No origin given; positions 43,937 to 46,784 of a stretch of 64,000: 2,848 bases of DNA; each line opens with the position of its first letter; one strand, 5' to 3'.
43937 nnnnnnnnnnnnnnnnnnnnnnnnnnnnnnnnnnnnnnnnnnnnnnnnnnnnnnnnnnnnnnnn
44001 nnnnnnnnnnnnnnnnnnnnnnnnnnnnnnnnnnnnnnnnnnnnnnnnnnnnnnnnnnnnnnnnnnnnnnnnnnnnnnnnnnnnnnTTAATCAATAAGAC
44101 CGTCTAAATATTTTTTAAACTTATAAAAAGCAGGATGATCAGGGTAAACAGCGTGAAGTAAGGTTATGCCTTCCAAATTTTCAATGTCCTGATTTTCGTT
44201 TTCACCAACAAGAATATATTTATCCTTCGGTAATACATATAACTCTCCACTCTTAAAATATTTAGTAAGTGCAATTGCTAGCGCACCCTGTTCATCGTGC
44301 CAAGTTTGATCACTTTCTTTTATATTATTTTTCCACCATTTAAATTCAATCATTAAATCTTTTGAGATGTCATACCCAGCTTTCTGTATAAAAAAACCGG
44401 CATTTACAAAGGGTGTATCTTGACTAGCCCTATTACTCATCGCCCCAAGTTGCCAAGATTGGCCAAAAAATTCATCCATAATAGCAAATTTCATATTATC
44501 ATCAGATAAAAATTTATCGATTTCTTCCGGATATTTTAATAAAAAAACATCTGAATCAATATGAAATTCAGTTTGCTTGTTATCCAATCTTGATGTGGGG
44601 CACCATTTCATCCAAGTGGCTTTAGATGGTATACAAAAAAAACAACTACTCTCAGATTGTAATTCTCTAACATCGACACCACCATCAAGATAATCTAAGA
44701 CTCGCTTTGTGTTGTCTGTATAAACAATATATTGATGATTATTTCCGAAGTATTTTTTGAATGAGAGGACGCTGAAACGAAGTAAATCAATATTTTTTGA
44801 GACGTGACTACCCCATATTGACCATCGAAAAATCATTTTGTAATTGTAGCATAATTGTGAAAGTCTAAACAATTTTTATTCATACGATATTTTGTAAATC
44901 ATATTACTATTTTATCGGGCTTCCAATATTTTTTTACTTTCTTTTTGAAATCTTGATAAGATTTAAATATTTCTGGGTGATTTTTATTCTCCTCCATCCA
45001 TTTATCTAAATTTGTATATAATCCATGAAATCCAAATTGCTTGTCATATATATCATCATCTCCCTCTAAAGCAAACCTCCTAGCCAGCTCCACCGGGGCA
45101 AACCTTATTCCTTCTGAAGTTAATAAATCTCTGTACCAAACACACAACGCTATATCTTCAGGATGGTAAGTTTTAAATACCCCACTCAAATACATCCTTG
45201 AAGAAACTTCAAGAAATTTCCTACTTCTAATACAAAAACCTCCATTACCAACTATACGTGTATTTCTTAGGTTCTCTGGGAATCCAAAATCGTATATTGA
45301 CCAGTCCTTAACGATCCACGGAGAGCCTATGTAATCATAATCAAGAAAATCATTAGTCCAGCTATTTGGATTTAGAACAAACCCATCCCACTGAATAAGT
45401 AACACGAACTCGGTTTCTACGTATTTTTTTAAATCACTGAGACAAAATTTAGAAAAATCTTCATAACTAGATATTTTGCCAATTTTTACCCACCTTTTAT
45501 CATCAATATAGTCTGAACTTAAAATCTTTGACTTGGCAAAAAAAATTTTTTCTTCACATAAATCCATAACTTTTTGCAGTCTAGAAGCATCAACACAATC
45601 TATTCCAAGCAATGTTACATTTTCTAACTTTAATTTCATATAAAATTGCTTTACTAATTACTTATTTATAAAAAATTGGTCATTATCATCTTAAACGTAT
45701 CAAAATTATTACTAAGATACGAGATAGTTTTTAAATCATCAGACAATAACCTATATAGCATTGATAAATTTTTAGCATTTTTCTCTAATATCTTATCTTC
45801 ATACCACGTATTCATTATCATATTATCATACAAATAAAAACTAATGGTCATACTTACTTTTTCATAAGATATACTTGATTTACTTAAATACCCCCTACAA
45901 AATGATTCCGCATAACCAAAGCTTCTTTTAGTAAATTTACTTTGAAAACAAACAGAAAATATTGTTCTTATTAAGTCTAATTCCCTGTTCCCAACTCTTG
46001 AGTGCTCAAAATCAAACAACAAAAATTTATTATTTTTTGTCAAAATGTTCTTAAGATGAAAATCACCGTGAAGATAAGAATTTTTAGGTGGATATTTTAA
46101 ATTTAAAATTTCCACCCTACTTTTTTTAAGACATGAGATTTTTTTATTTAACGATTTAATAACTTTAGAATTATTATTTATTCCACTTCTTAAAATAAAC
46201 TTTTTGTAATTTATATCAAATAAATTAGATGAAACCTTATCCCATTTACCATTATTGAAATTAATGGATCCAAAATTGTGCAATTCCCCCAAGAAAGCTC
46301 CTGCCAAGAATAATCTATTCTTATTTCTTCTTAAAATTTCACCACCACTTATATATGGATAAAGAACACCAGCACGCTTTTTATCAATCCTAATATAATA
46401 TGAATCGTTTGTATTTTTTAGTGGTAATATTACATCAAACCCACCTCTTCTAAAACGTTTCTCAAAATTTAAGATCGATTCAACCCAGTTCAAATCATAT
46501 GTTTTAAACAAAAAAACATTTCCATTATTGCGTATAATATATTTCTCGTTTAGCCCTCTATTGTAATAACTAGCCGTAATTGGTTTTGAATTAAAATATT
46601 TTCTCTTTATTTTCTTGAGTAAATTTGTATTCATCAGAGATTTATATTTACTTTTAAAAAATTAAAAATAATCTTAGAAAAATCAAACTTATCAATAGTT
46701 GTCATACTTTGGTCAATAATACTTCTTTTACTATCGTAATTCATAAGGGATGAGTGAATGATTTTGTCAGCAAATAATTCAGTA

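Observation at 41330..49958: Glycosylation cluster with GT2-GT9 fusion enzyme and a tandemly duplicated Nudix-hydrolase plus APH-like kinase pair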

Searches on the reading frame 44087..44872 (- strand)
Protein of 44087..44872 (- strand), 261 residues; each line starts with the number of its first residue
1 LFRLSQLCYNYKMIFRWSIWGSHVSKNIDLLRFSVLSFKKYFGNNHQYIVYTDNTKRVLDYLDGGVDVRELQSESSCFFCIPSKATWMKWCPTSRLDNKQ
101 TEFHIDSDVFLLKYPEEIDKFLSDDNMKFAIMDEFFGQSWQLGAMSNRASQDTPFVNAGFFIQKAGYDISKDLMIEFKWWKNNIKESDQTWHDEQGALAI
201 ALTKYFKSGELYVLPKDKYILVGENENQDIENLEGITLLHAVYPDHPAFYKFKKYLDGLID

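Call 3: search_protein_families(library=pfam, proteins=[window:44087-44872:-], max_evalue=0.01)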
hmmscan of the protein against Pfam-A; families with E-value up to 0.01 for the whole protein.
window:44087-44872:- (261 aa): 0 families

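Call 4: search_protein_families(library=ncbifam, proteins=[window:44087-44872:-], max_evalue=0.01)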
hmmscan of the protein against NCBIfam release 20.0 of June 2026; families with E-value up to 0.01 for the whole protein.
window:44087-44872:- (261 aa): 0 families

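Call 40: search_solved_structures(query=A3, max_evalue=5, show_alignments=2)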
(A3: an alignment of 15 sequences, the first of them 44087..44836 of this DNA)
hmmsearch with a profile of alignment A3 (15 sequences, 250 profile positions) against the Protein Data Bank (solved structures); distinct sequences matched with E-value up to 5: 0.

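Call 42: search_protein_families(library=pfam, alignment_id=A3, max_evalue=5)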
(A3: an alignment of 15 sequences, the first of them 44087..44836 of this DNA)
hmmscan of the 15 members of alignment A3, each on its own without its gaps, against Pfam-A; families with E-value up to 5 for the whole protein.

A. member 1, window:44087-44836:- (249 aa): 0 families

B. families by the number of members that match (of 15 scanned): 5 families
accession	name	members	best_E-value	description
PF11380.13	Stealth_CR2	1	0.019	Stealth protein CR2, conserved region 2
PF09113.15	N-glycanase_C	1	0.1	Peptide-N-glycosidase F, C terminal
PF04362.19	Iron_traffic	1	0.11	Bacterial Fe(2+) trafficking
PF01389.23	OmpA_membrane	1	0.14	OmpA-like transmembrane domain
PF25325.1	EF-hand_EFHB_C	1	0.35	EFHB C-terminal EF-hand domain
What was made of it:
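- On GT8 (retaining GT-A; LgtC, glycogenin): No Pfam hit for any of 15 orthologs, even at E up to 5 (call 42).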

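Call 53: search_protein_representatives(protein=window:44087-44836:-)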
Query: 249 residues. Proteins with E-value up to 0.001 (for the whole library): 88; up to 1e-10: 47; up to 1e-30: 23. The best 88 are listed.
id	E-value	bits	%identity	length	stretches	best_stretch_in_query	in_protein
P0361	9.0e-105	366.4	64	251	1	1-248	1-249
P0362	2.2e-57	211.0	40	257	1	1-245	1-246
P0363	1.8e-51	191.7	35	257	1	2-248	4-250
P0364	1.3e-50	188.8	41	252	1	1-241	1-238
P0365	4.7e-49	183.7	63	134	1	120-248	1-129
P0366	5.8e-48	180.2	46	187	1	70-244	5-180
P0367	2.1e-47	178.3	53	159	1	1-153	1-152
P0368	9.9e-47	176.1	37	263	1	2-248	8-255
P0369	2.1e-45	171.8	36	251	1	2-243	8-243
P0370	2.7e-43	164.9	35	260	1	2-242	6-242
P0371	4.8e-43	164.1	32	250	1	2-246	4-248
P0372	4.5e-42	160.9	34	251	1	2-246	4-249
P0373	1.6e-41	159.0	35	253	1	2-242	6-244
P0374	7.3e-40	153.6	33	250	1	2-246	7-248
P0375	1.8e-39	152.4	36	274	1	3-245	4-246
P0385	7.5e-28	114.3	32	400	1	1-240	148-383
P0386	1.6e-27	113.2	29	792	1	1-242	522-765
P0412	1.2e-07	48.1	26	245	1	3-244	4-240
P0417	8.7e-07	45.2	25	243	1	2-243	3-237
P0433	7.9e-05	38.8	24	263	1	2-191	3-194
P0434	8.2e-05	38.8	24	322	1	13-190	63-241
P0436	1.3e-04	38.1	31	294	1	2-195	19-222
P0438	2.0e-04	37.5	30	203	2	75-191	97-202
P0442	3.4e-04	36.7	26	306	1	3-240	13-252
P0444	3.8e-04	36.6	28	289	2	74-189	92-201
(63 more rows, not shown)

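Call 54: search_protein_families(library=pfam, proteins=[P0386, P0385, P0434, P0436, P0442, P0444, P0412, P0417, P0433, P0438], max_evalue=0.1)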
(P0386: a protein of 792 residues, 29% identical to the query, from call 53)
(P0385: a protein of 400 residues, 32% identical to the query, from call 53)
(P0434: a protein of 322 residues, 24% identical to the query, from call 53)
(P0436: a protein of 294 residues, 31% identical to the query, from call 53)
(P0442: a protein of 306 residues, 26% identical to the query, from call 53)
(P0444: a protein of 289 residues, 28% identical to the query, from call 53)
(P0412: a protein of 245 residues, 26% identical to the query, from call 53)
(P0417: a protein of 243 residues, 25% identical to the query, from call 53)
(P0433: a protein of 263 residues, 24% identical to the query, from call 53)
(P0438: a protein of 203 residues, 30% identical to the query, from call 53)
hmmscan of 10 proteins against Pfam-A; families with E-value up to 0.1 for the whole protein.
P0386 (792 aa): 1 family
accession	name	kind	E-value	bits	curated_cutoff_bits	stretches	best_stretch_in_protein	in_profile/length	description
PF00668.25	Condensation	-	1e-17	64.4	30.6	1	54-435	46-444/456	Condensation domain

P0385 (400 aa): 0 families

P0434 (322 aa): 0 families

P0436 (294 aa): 0 families

P0442 (306 aa): 0 families

P0444 (289 aa): 0 families

P0412 (245 aa): 0 families

P0417 (243 aa): 0 families

P0433 (263 aa): 2 families
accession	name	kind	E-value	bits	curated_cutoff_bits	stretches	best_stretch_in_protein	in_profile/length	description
PF03407.22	Nucleotid_trans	-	7.7e-06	26.5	22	1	87-212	62-172/208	Nucleotide-diphospho-sugar transferase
PF15881.10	DUF4734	-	0.028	15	25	1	158-224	5-71/91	Domain of unknown function (DUF4734)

P0438 (203 aa): 0 families
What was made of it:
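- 44087..44836 (-): GT8-type GT-A glycosyltransferase (249 aa, no Pfam hit). Second core gene. A distant homolog, P0433, hits PF03407 (call 54).
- On GT8 (retaining GT-A; LgtC, glycogenin): Only a distant homolog reaches PF03407 (call 54).
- A distant homolog of the GT8-like protein (P0386) is fused to an NRPS condensation domain (calls 53, 54).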

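Call 57: search_solved_structures(query=A4, max_evalue=5, show_alignments=2)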
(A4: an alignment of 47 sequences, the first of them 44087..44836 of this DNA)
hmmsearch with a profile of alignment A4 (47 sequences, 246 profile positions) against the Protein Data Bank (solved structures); distinct sequences matched with E-value up to 5: 3.
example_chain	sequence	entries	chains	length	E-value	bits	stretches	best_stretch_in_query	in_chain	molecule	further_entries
4esx_A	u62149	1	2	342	0.49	13.2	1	91-139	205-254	Pyrimidine biosynthesis enzyme THI13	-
4esw_A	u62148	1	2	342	0.49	13.2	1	91-139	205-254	Pyrimidine biosynthesis enzyme THI13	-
1yg2_A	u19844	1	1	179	0.81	12.4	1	153-196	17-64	gene activator AphA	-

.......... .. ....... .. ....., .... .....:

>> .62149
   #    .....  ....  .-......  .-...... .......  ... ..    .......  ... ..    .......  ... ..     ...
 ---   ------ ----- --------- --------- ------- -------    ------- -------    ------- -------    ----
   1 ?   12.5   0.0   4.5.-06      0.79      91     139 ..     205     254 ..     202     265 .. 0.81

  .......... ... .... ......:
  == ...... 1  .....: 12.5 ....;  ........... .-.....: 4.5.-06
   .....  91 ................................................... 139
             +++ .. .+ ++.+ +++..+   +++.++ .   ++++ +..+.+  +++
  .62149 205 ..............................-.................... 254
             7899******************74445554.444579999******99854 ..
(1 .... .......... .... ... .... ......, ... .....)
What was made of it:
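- Tried and rejected: Profiles of the GT8-like protein found no PDB chain by sequence (calls 40, 57).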

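Call 63: predict_structure(alignment_id=A4)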
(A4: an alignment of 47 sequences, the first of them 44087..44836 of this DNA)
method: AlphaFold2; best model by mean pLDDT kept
length: 249 residues; sequences in the alignment: 47
mean_pLDDT: 96.2   pTM: 0.93
mean pLDDT of the five models: 96.2, 95.2, 95.0, 94.8, 94.7
residues with pLDDT >= 90: 234; 70-90: 15; 50-70: 0; < 50: 0
segments of 3 or more residues with pLDDT < 50: none
pLDDT, mean of each block of 10 residues (from residue 1): 97 94 98 98 96 93 84 95 98 98 98 98 94 97 98 98 98 97 98 98 98 93 98 94 95
secondary structure, 60 per line:
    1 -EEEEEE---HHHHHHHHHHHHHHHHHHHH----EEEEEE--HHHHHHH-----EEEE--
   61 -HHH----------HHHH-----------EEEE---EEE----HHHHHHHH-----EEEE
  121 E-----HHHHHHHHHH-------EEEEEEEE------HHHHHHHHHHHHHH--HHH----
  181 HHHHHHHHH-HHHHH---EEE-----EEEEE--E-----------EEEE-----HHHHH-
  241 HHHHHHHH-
elements in order: E2-7 H11-30 E35-40 H43-49 E55-58 H75-78 E90-93 E97-99 H104-111 E117-121 H127-136 E144-151 H158-171 H181-189 H191-195 E199-201 E207-211 E226-229 H235-239 H241-248
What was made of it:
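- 44087..44836 (-): AlphaFold pLDDT 96.2 (call 63).
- On GT8 (retaining GT-A; LgtC, glycogenin): Model pLDDT 96.2 (call 63).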

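Call 73: search_protein_families(library=phrogs, proteins=[window:44087-44836:-], max_evalue=0.001)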
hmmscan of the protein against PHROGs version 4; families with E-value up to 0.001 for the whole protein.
window:44087-44836:- (249 aa): 0 families

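Call 74: search_protein_families(library=padloc, proteins=[window:44087-44836:-], max_evalue=0.001)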
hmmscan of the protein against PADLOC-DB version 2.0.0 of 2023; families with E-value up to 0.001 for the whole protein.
window:44087-44836:- (249 aa): 0 families

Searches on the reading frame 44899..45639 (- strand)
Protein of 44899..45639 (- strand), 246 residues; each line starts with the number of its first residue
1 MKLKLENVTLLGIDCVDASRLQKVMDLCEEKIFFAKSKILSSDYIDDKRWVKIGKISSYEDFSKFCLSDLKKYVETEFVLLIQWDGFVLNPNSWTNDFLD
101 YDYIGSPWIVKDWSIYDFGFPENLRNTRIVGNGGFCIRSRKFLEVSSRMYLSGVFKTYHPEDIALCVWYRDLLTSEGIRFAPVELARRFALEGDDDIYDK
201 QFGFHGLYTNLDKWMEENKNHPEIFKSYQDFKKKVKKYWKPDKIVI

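Call 3: search_protein_families(library=pfam, proteins=[window:44899-45639:-], max_evalue=0.01)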
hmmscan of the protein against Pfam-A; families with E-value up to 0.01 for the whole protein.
window:44899-45639:- (246 aa): 1 family
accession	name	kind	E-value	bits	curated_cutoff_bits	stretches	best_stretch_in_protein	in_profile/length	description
PF18922.5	DUF5672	-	1.6e-18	67.3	24.4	1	56-194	12-147/164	Protein of unknown function (DUF5672)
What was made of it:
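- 44899..45639 (-): DUF5672 protein (246 aa). Accessory gene in the slot between the GT4-like and GT8-like genes. PF18922 1.6e-18 (call 3).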

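Call 4: search_protein_families(library=ncbifam, proteins=[window:44899-45639:-], max_evalue=0.01)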
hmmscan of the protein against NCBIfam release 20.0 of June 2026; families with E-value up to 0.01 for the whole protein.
window:44899-45639:- (246 aa): 0 families

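Call 73: search_protein_families(library=phrogs, proteins=[window:44899-45639:-], max_evalue=0.001)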
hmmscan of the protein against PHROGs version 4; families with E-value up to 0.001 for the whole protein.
window:44899-45639:- (246 aa): 0 families

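Call 74: search_protein_families(library=padloc, proteins=[window:44899-45639:-], max_evalue=0.001)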
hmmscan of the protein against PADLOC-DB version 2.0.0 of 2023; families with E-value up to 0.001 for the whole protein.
window:44899-45639:- (246 aa): 0 families

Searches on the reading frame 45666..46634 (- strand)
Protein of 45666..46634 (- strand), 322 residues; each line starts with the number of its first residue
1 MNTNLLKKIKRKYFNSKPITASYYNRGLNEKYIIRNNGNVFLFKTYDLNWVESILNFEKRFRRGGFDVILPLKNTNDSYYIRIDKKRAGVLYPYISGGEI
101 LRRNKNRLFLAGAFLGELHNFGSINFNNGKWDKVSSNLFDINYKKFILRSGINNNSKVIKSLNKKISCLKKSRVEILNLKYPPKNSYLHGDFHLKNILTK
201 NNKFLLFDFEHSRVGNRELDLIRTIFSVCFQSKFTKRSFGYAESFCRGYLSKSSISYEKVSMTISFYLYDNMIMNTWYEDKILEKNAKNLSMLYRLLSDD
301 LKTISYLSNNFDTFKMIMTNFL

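Call 3: search_protein_families(library=pfam, proteins=[window:45666-46634:-], max_evalue=0.01)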
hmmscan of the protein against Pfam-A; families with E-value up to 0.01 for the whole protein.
window:45666-46634:- (322 aa): 2 families
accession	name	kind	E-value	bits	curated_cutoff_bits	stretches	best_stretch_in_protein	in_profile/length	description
PF01636.29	APH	-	6.1e-09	36.4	23.2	1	88-230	71-215/239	Phosphotransferase enzyme family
PF02958.26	EcKL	-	9.8e-05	22.3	22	1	135-234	163-269/294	Ecdysteroid kinase-like family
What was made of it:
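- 45666..46634 (-): APH/CotS-like kinase 1 (322 aa). Its start overlaps the GT4-like stop by 1 nt. Unique to this lineage. PF01636 6.1e-9 and EcKL 9.8e-5 (call 3).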

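Call 4: search_protein_families(library=ncbifam, proteins=[window:45666-46634:-], max_evalue=0.01)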
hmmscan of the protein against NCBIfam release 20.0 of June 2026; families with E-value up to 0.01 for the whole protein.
window:45666-46634:- (322 aa): 5 families
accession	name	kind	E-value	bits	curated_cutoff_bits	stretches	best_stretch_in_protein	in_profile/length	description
TIGR02906.1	spore_CotS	subfamily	3.1e-07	29.6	172.7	1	62-281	45-286/314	CotS family spore coat protein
NF008738.0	PRK11768.1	equivalog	5.8e-07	29.2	194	1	90-217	105-228/327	serine/threonine protein kinase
NF003558.0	PRK05231.1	equivalog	1.8e-05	23.9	271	1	43-256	53-259/322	homoserine kinase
TIGR03724.2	arch_bud32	equivalog_domain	0.0047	16.4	125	0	185-260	104-179/193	KEOPS complex kinase/ATPase Bud32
TIGR02457.1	TreS_Cterm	hypoth_equivalog_domain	0.0053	15.5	375.05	1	186-210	381-405/529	putative maltokinase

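Call 19: search_solved_structures(query=window:45666-46634:-, max_evalue=0.1)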
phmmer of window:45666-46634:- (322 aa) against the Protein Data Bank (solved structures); distinct sequences matched with E-value up to 0.1: 0.
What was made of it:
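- Tried and rejected: Kinase 1 also gave nothing (call 19).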

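Call 65: find_related_loci(query=window:45666-46634:-, collection=metagenome_contigs, flank=8000)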
Query window:45666-46634:- (322 aa) in metagenome_contigs; peptide patterns used: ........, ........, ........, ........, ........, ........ (x = any residue, [..] = any of these).
148 stretches matched a pattern; 38 encode a relative of the query (tblastn E <= 1e-3); 38 distinct loci.
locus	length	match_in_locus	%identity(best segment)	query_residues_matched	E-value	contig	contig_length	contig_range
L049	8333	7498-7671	33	153-210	4e-6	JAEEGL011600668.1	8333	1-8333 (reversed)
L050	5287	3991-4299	27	182-278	5e-6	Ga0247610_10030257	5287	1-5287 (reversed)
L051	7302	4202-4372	37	166-222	5e-6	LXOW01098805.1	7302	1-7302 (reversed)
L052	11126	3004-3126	41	182-222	7e-6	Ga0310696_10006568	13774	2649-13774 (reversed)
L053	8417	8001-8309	27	182-278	1e-5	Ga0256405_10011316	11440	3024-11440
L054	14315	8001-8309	27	182-278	9e-6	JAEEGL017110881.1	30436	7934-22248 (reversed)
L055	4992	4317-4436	38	182-221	3e-5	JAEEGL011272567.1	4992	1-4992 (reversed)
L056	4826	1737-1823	48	182-210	4e-5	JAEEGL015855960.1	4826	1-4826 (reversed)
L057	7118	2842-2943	44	177-210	4e-5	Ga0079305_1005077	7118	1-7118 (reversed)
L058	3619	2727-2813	45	182-210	5e-5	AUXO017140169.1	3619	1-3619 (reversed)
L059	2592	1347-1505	35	173-229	5e-5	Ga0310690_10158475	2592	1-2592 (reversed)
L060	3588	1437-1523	52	182-210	4e-5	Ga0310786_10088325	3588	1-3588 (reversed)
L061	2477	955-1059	46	182-216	5e-5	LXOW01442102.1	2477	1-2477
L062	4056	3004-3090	52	182-210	6e-5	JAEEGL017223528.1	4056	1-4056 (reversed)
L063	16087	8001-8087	45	182-210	7e-5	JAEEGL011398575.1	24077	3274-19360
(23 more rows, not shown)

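Call 73: search_protein_families(library=phrogs, proteins=[window:45666-46634:-], max_evalue=0.001)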
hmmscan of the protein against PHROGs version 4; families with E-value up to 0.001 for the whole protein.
window:45666-46634:- (322 aa): 0 families

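Call 74: search_protein_families(library=padloc, proteins=[window:45666-46634:-], max_evalue=0.001)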
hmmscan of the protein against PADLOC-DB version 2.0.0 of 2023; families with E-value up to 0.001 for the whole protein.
window:45666-46634:- (322 aa): 0 families
